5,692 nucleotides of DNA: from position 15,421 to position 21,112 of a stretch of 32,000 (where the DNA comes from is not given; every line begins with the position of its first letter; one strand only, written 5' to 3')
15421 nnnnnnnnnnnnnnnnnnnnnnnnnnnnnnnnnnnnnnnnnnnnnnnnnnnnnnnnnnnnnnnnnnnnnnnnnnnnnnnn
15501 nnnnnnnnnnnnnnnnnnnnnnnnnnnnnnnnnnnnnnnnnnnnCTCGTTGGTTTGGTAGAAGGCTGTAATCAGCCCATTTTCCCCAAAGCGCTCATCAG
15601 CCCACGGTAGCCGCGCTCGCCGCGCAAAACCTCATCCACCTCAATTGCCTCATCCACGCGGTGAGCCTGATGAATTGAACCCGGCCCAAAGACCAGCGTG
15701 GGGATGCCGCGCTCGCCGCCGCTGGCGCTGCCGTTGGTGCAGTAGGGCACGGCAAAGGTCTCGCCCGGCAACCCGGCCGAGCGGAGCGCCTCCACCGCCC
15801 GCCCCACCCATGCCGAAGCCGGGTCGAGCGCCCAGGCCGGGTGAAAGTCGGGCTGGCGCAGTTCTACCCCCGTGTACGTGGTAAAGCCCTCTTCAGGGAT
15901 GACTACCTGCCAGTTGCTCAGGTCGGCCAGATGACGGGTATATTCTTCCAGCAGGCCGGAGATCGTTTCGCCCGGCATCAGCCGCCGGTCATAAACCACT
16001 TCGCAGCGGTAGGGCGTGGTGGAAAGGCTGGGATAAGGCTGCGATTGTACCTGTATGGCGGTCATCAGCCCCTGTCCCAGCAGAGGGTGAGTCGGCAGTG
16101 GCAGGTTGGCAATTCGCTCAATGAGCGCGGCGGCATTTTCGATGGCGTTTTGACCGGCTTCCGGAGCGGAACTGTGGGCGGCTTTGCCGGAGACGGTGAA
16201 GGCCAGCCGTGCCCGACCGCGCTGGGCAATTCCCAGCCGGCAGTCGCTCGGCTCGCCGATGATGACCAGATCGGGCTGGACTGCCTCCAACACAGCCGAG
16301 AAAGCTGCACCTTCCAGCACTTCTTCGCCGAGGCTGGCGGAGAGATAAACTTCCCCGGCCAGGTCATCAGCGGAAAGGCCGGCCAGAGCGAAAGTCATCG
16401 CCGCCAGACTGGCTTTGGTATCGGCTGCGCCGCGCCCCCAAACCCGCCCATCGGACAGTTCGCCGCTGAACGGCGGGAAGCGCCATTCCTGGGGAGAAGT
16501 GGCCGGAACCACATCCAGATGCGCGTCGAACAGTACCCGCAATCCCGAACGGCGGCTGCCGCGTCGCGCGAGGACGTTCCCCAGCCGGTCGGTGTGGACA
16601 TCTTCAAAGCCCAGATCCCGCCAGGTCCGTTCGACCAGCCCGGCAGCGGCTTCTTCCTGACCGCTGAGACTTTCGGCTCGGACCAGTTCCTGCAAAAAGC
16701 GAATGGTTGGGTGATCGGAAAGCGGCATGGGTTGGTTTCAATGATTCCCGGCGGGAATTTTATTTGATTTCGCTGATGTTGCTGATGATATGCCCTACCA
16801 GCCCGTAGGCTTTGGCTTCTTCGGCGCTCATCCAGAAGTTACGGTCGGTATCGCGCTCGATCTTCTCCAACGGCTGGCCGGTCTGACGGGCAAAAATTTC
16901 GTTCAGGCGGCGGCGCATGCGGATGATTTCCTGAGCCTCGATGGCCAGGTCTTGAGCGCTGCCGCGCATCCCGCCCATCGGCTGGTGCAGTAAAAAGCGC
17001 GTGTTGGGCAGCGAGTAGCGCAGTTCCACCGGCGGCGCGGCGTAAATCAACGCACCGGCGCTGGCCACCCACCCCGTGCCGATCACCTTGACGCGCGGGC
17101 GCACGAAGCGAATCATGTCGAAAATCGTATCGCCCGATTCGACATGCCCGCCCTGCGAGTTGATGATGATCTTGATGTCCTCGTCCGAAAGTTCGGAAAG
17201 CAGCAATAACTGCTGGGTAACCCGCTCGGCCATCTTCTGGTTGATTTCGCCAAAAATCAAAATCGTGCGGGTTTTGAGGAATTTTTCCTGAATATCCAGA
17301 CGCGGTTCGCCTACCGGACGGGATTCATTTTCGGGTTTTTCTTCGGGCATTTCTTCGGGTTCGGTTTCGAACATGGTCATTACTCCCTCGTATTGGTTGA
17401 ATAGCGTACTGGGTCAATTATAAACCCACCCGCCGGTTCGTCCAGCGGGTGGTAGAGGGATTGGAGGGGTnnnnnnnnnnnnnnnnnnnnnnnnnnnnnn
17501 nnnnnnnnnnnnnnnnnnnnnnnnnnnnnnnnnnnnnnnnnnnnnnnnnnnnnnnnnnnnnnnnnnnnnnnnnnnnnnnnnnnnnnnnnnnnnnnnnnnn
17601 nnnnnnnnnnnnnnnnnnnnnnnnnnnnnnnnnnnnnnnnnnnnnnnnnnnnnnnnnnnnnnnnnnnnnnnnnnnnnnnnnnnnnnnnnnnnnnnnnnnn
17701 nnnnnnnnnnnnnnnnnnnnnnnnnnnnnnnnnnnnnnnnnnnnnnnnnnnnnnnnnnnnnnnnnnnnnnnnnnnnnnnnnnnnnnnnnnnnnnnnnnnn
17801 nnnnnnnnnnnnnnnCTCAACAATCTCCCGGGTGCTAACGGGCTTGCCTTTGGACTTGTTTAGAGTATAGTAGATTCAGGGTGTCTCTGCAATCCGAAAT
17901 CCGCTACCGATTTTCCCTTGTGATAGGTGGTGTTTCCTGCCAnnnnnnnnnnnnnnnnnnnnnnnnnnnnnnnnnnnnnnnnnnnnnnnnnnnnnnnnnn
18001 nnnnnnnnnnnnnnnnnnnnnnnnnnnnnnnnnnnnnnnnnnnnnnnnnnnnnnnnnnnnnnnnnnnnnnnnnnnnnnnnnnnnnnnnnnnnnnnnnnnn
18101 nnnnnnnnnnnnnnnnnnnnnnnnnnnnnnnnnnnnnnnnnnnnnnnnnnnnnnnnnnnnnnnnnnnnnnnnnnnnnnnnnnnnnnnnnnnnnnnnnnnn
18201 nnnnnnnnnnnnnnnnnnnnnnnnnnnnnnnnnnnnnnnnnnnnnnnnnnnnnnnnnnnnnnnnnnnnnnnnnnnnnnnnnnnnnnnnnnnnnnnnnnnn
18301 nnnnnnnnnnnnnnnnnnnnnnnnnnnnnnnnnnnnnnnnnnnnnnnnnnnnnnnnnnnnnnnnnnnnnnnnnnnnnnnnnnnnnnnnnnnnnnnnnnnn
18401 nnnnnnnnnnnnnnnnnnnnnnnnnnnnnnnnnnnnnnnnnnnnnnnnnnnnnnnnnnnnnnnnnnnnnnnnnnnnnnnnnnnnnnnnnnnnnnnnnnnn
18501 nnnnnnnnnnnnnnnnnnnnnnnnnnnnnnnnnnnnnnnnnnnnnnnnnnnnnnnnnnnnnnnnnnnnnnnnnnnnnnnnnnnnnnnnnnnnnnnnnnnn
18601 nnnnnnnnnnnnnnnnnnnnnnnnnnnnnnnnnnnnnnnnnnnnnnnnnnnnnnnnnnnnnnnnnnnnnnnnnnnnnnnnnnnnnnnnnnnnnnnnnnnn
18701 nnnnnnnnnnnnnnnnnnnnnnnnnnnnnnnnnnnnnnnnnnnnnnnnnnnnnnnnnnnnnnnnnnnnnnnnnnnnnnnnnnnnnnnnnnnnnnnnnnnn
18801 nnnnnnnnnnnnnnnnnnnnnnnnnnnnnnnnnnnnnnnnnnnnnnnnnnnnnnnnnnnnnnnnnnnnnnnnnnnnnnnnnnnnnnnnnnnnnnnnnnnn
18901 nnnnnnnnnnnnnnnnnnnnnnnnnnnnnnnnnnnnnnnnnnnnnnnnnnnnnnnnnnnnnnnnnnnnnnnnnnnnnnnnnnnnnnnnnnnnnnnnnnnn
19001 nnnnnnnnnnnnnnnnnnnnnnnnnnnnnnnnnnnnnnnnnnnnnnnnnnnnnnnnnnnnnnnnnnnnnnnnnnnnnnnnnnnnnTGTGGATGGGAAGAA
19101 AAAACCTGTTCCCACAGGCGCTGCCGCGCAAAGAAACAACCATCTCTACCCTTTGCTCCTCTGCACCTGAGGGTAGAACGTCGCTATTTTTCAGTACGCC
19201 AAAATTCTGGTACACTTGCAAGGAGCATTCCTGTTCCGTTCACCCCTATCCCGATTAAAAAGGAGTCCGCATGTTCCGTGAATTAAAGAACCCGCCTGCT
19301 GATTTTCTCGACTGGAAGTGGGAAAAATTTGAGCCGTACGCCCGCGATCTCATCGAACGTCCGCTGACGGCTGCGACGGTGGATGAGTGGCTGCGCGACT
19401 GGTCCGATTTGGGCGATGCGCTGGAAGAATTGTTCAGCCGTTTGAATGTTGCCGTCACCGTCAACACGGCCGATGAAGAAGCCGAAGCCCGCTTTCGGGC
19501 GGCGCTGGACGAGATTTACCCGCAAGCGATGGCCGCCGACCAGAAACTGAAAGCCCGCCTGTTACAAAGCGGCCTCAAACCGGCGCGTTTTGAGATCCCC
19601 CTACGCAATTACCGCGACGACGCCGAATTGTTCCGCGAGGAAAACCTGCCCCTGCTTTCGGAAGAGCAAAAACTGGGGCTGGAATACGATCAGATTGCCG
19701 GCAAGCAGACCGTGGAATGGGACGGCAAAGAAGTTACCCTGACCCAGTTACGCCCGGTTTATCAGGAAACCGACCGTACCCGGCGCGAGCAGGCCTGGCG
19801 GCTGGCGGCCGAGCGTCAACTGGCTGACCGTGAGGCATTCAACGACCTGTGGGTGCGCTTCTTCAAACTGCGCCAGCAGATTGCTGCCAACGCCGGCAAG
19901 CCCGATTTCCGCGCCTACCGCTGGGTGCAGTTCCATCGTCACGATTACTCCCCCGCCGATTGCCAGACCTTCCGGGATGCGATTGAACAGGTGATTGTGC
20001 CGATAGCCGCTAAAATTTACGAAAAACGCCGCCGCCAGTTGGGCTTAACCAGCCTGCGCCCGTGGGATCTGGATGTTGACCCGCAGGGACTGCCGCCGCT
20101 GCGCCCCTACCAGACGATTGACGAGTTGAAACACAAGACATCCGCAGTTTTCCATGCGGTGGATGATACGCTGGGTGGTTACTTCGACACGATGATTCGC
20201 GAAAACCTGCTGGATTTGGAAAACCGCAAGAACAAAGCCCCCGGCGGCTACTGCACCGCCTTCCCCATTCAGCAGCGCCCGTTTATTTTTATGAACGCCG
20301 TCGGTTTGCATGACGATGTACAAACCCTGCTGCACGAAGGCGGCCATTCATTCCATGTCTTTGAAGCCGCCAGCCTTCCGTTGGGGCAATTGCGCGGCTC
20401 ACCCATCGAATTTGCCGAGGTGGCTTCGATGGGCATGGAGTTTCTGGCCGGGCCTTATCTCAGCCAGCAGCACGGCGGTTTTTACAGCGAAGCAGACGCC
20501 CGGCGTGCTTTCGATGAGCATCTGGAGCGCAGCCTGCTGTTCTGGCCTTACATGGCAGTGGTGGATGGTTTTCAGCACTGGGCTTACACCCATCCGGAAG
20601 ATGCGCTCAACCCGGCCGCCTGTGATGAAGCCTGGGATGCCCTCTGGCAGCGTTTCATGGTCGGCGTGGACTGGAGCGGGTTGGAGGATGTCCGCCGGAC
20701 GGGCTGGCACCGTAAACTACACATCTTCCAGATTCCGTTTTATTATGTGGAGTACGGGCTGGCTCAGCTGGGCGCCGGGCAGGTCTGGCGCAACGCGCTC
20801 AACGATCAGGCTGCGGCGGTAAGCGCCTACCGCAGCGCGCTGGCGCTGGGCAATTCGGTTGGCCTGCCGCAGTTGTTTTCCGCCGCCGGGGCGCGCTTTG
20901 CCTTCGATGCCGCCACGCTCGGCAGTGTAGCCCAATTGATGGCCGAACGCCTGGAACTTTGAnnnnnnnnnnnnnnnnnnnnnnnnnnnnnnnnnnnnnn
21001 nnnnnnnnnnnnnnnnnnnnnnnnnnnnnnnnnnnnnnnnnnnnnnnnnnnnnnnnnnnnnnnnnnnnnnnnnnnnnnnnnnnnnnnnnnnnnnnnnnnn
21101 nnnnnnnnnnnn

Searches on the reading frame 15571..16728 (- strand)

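Call 7: search_protein_families(library=pfam, proteins=[window:15571-16728:-], max_evalue=0.00001)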
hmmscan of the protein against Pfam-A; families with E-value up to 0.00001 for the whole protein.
window:15571-16728:- (385 aa): 2 families
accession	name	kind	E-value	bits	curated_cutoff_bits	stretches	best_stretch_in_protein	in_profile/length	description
PF01546.33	Peptidase_M20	-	1.5e-24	87.5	24.6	1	66-378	1-204/206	Peptidase family M20/M25/M40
PF07687.19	M20_dimer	-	5.9e-14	52.3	21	1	167-270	1-102/107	Peptidase dimerisation domain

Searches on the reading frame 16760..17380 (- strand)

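Call 86: search_protein_families(library=pfam, proteins=[window:16760-17380:-], max_evalue=0.0001)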
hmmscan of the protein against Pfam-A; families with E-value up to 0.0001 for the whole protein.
window:16760-17380:- (206 aa): 1 family
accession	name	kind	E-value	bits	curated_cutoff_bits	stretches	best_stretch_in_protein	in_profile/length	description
PF00574.28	CLP_protease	-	7.5e-65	218.6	20.2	1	27-200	6-180/182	Clp protease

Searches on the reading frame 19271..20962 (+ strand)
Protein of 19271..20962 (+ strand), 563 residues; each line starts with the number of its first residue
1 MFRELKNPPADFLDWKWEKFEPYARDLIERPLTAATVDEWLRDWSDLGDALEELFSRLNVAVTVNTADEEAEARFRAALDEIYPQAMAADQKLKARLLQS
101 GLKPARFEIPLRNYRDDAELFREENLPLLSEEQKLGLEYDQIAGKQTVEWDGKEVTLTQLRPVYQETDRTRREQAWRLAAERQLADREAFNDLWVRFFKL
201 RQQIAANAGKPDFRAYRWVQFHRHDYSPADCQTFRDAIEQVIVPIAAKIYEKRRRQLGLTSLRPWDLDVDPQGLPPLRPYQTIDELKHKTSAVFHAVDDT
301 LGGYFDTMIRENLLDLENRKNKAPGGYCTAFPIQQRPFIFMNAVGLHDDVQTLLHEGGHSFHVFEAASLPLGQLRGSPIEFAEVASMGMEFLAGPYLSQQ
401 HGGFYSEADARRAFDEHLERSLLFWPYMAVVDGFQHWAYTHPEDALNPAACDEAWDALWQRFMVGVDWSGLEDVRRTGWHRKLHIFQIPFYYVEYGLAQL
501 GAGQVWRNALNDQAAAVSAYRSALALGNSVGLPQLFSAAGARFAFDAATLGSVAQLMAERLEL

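Call 7: search_protein_families(library=pfam, proteins=[window:19271-20962:+], max_evalue=0.00001)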
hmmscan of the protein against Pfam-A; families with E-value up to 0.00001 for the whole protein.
window:19271-20962:+ (563 aa): 1 family
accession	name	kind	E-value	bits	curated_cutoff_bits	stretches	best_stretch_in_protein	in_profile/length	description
PF01432.26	Peptidase_M3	-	5e-38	132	27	1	165-550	4-452/457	Peptidase family M3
